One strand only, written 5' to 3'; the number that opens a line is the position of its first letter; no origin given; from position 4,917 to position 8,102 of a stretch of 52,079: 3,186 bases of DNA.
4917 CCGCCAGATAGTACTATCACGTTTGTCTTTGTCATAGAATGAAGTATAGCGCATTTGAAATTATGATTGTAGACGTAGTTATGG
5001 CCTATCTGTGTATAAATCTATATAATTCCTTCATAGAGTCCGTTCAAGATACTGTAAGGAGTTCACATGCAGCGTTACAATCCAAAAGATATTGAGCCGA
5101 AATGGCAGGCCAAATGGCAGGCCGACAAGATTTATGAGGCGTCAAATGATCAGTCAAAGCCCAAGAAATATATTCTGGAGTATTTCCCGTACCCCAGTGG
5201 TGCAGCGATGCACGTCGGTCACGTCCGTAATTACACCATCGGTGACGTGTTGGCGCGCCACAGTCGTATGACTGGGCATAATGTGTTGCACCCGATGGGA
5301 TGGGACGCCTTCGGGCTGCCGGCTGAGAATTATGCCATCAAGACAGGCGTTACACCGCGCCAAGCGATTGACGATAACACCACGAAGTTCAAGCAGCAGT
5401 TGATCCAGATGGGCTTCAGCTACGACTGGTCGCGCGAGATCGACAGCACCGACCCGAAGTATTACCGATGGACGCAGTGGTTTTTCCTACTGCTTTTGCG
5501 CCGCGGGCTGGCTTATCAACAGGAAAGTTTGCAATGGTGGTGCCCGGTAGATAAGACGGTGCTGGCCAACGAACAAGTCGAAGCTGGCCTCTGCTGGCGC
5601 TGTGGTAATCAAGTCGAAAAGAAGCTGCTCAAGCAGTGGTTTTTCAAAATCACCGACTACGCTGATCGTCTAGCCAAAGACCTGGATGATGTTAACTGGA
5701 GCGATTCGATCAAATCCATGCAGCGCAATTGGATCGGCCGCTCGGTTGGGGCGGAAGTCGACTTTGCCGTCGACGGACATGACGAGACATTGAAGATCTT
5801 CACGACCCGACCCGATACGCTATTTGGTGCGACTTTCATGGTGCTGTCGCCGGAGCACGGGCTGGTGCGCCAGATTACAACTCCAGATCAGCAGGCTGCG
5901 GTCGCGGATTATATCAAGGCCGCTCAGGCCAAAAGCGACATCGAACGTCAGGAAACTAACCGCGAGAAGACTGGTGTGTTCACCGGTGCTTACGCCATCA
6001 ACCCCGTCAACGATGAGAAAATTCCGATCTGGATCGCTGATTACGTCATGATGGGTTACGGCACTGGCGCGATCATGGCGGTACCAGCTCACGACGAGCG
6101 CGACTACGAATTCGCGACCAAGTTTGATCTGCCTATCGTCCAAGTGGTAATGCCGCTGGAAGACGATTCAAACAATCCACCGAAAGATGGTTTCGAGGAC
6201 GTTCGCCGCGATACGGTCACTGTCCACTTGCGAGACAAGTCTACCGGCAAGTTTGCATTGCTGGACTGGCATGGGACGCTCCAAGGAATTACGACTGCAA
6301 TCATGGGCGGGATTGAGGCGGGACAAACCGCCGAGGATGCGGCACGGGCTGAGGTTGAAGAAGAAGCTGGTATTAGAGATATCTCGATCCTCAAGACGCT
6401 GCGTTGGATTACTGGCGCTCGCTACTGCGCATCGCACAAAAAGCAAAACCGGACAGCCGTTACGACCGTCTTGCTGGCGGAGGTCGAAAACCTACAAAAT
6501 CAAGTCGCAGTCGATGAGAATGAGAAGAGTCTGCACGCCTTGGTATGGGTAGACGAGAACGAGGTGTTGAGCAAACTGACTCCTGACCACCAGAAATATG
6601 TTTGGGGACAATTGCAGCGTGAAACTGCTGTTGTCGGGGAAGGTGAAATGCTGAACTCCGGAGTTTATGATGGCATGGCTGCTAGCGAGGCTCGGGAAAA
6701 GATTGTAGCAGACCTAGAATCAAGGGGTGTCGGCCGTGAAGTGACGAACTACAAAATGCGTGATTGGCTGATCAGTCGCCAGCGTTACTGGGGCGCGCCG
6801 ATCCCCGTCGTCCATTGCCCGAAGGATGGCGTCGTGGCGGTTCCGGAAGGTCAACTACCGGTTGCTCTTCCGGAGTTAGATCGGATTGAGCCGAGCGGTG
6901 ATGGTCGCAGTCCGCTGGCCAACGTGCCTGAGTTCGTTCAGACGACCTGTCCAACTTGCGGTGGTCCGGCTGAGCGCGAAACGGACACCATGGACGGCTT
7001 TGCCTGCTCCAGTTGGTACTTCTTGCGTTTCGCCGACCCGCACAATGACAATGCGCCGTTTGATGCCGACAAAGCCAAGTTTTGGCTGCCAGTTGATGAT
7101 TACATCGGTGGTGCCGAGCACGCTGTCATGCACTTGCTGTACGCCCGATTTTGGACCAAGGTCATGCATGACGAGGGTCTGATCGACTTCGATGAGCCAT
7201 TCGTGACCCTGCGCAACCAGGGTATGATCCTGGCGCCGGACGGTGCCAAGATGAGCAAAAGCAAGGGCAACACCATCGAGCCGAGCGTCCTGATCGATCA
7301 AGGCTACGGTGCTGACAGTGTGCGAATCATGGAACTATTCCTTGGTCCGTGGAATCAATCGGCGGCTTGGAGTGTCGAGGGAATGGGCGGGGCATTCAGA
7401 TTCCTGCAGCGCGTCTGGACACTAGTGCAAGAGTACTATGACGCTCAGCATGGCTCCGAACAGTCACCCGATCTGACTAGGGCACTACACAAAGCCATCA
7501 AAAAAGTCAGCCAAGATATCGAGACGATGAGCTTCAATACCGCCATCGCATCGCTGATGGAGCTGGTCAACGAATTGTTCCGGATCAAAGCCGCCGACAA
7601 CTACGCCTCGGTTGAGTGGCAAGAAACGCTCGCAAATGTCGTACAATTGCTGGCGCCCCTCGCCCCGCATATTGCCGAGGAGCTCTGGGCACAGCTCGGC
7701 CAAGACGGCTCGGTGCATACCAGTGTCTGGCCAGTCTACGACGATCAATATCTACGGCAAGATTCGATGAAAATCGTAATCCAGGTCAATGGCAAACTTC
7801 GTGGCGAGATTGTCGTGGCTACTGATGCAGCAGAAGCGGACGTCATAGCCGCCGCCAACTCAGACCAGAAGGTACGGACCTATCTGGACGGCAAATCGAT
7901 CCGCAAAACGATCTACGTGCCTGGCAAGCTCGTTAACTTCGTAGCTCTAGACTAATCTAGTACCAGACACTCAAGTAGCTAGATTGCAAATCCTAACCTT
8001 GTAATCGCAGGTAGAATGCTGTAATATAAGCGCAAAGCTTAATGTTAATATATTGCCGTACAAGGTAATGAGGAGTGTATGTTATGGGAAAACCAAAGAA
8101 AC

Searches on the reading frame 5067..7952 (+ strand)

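Call 41: search_protein_families(library=pfam, proteins=[window:5067-7952:+], max_evalue=0.001)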
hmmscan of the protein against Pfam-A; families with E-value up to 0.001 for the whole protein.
window:5067-7952:+ (962 aa): 6 families
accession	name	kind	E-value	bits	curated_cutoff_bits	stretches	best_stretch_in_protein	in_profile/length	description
PF13603.12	tRNA-synt_1_2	-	3.7e-68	229.1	25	1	220-368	1-147/185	Leucyl-tRNA synthetase, editing domain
PF00133.28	tRNA-synt_1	-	2.5e-41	142.3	22.7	2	12-222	1-224/414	tRNA synthetases class I (I, L, M and V)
PF09334.17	tRNA-synt_1g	-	3.1e-30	105.7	20.1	1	40-182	7-145/391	tRNA synthetases class I (M)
PF08264.19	Anticodon_1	-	1e-24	87.5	25.1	1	805-922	6-143/148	Anticodon-binding domain of tRNA ligase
PF00293.34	NUDIX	-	2.9e-10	40.7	21.1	1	381-510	3-129/134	NUDIX domain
PF00750.26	tRNA-synt_1d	-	1.4e-05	24.7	23.3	0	30-74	17-61/349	tRNA synthetases class I (R), catalytic domain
